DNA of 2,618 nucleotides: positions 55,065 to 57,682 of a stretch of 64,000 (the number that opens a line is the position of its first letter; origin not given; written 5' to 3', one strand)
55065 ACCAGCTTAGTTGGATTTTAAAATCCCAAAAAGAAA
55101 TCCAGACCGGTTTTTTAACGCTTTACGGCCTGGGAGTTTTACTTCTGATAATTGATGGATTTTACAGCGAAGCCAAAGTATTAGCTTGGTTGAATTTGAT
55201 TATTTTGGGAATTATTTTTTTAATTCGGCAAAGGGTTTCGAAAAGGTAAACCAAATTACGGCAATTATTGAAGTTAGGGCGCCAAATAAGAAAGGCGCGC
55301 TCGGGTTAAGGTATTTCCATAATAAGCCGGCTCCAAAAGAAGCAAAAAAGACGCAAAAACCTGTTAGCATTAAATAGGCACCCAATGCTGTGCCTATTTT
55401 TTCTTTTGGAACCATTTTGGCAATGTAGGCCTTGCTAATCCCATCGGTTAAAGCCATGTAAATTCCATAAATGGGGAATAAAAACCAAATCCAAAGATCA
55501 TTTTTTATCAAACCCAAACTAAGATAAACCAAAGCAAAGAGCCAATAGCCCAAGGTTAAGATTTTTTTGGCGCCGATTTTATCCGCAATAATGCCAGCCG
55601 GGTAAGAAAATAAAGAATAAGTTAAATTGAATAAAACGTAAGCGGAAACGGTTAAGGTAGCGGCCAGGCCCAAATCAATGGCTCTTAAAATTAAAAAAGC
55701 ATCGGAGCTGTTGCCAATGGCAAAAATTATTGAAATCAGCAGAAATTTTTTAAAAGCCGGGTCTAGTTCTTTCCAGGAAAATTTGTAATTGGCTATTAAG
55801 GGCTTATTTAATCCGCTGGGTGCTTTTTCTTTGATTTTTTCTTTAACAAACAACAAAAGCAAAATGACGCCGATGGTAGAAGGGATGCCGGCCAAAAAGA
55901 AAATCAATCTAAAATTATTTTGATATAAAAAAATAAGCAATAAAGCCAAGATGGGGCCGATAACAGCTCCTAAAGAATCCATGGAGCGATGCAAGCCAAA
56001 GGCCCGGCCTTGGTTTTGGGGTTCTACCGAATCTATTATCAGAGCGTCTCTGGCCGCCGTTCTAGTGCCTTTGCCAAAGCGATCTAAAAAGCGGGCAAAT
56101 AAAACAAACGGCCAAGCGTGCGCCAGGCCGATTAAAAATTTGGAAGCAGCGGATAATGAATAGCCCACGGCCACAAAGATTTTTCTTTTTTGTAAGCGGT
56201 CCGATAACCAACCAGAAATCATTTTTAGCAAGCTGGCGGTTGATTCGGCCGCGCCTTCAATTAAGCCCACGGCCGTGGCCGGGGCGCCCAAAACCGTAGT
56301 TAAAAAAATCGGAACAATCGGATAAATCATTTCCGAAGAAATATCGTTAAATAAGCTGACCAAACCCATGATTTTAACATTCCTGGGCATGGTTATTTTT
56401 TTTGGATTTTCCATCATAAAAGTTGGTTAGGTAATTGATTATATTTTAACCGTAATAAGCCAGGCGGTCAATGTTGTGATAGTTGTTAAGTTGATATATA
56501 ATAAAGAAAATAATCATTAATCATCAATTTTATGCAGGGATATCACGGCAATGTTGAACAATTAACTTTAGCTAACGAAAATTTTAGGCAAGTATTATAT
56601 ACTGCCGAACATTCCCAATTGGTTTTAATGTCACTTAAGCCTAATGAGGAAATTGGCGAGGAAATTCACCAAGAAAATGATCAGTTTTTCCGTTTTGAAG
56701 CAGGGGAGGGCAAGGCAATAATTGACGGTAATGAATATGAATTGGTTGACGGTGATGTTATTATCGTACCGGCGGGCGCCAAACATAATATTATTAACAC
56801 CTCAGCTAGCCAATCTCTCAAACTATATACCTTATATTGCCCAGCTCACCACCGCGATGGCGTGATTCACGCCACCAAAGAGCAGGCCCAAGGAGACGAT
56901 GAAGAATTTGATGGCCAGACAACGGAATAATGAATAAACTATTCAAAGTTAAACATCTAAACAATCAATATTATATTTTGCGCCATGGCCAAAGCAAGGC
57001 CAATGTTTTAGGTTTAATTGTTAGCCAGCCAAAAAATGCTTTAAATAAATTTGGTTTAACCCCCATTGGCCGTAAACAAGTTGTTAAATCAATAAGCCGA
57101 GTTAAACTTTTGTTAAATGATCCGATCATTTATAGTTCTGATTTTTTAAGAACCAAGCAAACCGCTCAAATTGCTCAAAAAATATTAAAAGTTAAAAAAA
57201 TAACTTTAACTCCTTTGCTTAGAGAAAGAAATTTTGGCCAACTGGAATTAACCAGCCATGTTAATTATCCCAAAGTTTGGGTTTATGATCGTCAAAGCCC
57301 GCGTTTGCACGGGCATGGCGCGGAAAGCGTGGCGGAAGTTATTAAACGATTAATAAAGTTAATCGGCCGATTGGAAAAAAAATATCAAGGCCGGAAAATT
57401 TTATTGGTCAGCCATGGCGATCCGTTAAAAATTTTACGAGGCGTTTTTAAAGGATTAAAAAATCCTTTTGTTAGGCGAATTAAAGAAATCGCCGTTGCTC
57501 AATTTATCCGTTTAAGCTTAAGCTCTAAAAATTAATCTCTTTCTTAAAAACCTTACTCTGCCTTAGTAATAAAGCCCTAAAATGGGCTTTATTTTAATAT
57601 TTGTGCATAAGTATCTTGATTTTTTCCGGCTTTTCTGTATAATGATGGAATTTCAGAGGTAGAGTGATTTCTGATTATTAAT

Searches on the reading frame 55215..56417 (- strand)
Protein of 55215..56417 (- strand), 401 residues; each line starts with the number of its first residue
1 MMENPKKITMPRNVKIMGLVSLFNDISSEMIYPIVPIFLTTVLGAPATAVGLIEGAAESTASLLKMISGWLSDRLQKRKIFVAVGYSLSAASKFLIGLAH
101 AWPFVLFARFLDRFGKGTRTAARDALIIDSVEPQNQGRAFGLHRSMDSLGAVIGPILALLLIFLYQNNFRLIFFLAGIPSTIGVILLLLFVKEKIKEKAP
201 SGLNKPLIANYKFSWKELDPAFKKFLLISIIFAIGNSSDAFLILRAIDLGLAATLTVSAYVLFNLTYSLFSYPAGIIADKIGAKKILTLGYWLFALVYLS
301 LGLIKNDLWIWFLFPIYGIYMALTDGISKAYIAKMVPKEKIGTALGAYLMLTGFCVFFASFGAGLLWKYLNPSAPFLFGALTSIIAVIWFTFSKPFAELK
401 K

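Call 52: search_protein_families(library=pfam, proteins=[window:55215-56417:-], max_evalue=0.001)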
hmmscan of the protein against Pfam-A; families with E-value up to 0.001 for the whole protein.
window:55215-56417:- (401 aa): 4 families
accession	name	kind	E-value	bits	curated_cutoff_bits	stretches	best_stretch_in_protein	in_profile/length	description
PF07690.21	MFS_1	-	1.7e-48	165.8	33.4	2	18-235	2-217/347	Major Facilitator Superfamily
PF12832.13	MFS_1_like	-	3.3e-12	46.6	25.2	1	31-377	18-372/373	MFS_1 like family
PF00083.30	Sugar_tr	-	1.4e-07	31.2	22.3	1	66-191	64-191/452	Sugar (and other) transporter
PF05977.19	MFS_3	-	1.2e-06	27.7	27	1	38-238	35-236/524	Transmembrane secretion effector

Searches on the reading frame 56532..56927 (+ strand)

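Call 52: search_protein_families(library=pfam, proteins=[window:56532-56927:+], max_evalue=0.001)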
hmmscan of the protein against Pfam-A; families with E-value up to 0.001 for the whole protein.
window:56532-56927:+ (132 aa): 2 families
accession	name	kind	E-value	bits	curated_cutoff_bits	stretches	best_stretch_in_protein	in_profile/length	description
PF07883.17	Cupin_2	-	5.2e-15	55.3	27.2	1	32-100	2-68/70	Cupin domain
PF02311.25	AraC_binding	-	0.00037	20.7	21.1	1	55-116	29-89/135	AraC-like ligand binding domain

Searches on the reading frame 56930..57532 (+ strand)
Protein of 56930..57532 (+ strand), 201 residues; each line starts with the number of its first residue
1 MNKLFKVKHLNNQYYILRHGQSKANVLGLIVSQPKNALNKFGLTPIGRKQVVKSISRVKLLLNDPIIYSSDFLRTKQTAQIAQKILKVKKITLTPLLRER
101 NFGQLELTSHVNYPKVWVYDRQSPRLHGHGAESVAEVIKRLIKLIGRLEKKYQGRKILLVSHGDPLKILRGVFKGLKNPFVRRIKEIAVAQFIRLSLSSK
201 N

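Call 52: search_protein_families(library=pfam, proteins=[window:56930-57532:+], max_evalue=0.001)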
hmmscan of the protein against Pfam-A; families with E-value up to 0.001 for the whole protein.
window:56930-57532:+ (201 aa): 1 family
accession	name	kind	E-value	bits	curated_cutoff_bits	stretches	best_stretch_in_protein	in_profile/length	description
PF00300.27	His_Phos_1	-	6.5e-28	98.2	21.7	1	15-185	2-170/194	Histidine phosphatase superfamily (branch 1)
